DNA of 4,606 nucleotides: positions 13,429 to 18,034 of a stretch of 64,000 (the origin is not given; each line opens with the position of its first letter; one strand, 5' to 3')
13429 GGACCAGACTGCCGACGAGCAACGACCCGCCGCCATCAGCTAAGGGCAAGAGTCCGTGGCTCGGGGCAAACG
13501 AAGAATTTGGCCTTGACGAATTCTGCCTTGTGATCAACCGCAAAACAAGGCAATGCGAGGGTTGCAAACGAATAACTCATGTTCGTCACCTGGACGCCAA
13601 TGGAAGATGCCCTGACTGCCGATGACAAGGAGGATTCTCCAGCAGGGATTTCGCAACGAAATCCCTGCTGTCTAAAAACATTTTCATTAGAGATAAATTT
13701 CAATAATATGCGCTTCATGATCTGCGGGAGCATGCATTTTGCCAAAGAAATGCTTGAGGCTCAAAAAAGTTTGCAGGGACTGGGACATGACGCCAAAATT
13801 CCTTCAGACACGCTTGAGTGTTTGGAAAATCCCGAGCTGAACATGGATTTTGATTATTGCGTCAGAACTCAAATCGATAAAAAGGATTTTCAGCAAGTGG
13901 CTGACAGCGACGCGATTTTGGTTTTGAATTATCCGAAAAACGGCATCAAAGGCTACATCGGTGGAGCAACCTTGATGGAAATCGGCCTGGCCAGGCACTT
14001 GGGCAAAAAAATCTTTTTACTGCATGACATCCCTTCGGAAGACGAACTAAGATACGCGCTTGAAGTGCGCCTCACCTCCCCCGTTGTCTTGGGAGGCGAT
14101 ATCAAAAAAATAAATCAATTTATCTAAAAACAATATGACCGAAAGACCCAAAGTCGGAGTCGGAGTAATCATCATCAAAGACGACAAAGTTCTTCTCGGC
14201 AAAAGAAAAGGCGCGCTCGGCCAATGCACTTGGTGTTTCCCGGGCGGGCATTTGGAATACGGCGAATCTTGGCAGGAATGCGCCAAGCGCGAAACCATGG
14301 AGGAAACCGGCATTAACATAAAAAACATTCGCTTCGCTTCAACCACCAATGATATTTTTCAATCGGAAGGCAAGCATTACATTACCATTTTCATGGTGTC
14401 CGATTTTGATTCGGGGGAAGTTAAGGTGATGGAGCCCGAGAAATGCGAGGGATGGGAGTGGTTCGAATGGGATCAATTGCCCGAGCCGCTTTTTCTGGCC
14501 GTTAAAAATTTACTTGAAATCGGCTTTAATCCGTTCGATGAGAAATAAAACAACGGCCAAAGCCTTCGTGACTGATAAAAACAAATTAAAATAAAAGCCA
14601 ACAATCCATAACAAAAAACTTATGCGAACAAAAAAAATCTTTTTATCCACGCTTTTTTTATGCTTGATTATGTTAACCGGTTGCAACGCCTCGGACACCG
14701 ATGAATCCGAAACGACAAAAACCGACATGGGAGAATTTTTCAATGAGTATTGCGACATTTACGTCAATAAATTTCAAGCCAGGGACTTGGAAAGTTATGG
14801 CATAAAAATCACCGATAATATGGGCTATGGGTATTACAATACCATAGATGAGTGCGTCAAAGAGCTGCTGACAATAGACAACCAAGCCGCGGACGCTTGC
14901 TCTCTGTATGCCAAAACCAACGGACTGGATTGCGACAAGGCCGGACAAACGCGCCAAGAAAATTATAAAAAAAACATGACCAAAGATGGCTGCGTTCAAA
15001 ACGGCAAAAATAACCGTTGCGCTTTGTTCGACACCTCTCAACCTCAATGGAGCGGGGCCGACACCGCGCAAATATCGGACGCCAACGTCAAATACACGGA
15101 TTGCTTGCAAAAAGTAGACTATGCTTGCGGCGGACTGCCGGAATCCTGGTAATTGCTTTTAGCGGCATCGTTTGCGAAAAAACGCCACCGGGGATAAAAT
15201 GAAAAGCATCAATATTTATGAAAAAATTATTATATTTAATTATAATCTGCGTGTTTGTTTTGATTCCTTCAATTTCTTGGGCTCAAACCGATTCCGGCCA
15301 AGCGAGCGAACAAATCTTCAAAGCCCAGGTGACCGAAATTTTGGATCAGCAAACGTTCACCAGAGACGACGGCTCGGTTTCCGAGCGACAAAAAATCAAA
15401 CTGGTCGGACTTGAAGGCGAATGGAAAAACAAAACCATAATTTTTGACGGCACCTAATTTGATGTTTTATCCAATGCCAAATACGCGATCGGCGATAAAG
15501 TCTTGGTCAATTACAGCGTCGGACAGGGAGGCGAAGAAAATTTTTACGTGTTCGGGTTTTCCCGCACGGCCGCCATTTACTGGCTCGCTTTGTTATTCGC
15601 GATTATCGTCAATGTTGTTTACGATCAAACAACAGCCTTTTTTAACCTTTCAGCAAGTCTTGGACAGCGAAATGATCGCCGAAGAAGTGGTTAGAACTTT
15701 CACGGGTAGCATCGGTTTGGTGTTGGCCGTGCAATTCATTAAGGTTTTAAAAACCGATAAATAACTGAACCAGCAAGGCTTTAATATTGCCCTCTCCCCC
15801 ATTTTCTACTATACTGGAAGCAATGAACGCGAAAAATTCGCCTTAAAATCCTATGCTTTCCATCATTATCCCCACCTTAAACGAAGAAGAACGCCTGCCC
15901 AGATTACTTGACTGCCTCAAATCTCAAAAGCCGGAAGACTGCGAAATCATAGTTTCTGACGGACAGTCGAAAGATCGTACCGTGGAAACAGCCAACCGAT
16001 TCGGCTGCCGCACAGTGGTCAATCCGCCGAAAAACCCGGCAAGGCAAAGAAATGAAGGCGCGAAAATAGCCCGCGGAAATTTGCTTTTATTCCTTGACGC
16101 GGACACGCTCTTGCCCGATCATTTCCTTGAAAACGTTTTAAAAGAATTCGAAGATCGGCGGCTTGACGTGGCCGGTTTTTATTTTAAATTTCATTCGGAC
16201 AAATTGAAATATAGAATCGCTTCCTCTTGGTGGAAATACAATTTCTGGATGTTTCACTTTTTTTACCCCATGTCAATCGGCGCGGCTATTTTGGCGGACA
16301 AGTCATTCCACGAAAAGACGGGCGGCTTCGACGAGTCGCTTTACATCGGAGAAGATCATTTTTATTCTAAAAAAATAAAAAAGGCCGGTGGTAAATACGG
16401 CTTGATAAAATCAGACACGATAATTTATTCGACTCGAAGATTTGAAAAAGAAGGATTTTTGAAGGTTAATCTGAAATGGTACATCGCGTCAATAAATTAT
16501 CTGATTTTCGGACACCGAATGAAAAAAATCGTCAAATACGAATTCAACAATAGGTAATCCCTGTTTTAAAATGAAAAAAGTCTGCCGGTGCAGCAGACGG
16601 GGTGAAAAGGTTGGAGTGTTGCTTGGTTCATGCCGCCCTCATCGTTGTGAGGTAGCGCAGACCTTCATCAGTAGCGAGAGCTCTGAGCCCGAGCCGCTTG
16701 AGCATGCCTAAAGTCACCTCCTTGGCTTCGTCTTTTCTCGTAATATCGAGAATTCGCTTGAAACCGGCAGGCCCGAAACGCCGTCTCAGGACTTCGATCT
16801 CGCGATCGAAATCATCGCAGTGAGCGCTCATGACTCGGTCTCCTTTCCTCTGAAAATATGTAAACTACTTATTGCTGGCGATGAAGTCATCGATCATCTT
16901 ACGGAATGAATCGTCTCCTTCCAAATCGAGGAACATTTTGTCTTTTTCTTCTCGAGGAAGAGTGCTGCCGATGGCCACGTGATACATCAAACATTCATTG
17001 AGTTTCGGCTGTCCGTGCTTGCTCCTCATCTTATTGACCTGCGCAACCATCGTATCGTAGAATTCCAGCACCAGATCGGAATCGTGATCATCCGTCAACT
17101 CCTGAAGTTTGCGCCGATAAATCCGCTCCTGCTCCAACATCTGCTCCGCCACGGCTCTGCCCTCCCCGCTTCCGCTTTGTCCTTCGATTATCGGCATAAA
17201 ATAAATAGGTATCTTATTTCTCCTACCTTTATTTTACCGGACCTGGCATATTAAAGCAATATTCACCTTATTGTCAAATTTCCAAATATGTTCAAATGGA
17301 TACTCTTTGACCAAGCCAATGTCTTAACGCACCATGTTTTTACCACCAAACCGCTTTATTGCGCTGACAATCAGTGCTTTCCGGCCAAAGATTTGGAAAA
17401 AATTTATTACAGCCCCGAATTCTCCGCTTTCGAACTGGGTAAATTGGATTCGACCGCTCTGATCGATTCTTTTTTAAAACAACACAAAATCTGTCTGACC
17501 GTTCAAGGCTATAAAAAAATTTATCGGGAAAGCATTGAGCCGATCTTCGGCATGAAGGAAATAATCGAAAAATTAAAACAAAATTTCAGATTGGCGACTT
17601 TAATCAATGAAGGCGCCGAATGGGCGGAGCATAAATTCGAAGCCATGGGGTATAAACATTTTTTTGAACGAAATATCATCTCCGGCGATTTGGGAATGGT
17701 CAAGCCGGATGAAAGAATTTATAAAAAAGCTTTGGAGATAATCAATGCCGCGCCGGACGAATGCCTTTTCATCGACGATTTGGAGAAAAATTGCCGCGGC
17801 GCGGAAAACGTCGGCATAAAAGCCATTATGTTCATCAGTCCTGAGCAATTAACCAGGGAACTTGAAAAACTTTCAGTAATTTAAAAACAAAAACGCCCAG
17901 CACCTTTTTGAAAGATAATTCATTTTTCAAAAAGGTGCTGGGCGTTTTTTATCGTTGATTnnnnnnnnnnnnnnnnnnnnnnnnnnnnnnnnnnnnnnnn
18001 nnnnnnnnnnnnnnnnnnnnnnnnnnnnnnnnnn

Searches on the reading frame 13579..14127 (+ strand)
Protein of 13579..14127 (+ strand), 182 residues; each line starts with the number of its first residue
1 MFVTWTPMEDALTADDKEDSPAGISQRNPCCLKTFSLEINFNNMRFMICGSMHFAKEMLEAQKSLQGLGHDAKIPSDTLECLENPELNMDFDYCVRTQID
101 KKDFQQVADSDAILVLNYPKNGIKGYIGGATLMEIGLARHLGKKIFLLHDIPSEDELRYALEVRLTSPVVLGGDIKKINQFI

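Call 67: search_protein_families(library=pfam, proteins=[window:13579-14127:+], max_evalue=0.001)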
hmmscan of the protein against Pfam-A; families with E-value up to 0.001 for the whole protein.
window:13579-14127:+ (182 aa): 1 family
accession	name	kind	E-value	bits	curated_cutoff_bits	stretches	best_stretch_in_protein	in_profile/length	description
PF05014.21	Nuc_deoxyrib_tr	-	0.00031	21.3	28.8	1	50-150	5-98/117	Nucleoside 2-deoxyribosyltransferase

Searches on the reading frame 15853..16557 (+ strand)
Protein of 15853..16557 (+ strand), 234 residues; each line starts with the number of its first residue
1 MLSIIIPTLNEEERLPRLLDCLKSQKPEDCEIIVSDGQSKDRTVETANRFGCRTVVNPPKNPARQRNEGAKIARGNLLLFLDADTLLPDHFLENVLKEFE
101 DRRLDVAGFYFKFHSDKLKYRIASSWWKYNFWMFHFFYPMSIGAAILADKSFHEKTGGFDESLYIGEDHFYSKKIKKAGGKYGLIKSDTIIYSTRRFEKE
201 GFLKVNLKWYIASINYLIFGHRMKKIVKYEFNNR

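Call 67: search_protein_families(library=pfam, proteins=[window:15853-16557:+], max_evalue=0.001)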
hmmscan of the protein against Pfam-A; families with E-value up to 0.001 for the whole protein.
window:15853-16557:+ (234 aa): 5 families
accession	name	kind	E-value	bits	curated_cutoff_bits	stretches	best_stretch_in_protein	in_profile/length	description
PF00535.33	Glycos_transf_2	-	4.3e-28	98.8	23.3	1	3-129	1-134/168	Glycosyl transferase family 2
PF10111.15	Glyco_tranf_2_2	-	2.3e-09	37.6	27.3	1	3-97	1-104/276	Glycosyltransferase like family 2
PF13641.12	Glyco_tranf_2_3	-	4.7e-08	33.8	27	1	2-210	3-228/230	Glycosyltransferase like family 2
PF13632.12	Glyco_trans_2_3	-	4.2e-06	27.2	27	1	79-212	3-142/198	Glycosyl transferase family group 2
PF13506.12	Glyco_transf_21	-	1.6e-05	24.9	21.7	1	70-184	27-146/174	Glycosyl transferase family 21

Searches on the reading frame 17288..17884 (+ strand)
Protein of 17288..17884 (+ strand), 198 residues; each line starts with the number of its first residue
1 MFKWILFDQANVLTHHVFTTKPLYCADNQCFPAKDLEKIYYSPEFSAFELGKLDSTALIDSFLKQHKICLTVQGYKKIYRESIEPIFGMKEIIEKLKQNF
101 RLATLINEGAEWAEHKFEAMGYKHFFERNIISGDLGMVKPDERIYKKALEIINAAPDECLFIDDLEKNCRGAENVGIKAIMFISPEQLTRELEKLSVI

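Call 67: search_protein_families(library=pfam, proteins=[window:17288-17884:+], max_evalue=0.001)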
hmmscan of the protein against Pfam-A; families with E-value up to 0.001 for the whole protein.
window:17288-17884:+ (198 aa): 3 families
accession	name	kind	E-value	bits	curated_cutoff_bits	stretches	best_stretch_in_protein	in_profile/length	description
PF13419.12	HAD_2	-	7.5e-17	62.4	23.8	1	63-181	53-177/178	Haloacid dehalogenase-like hydrolase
PF00702.32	Hydrolase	-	4.3e-12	47.3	26.4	1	3-176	2-191/191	haloacid dehalogenase-like hydrolase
PF03031.24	NIF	-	2.5e-05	24.5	21.8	1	88-196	42-147/160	NLI interacting factor-like phosphatase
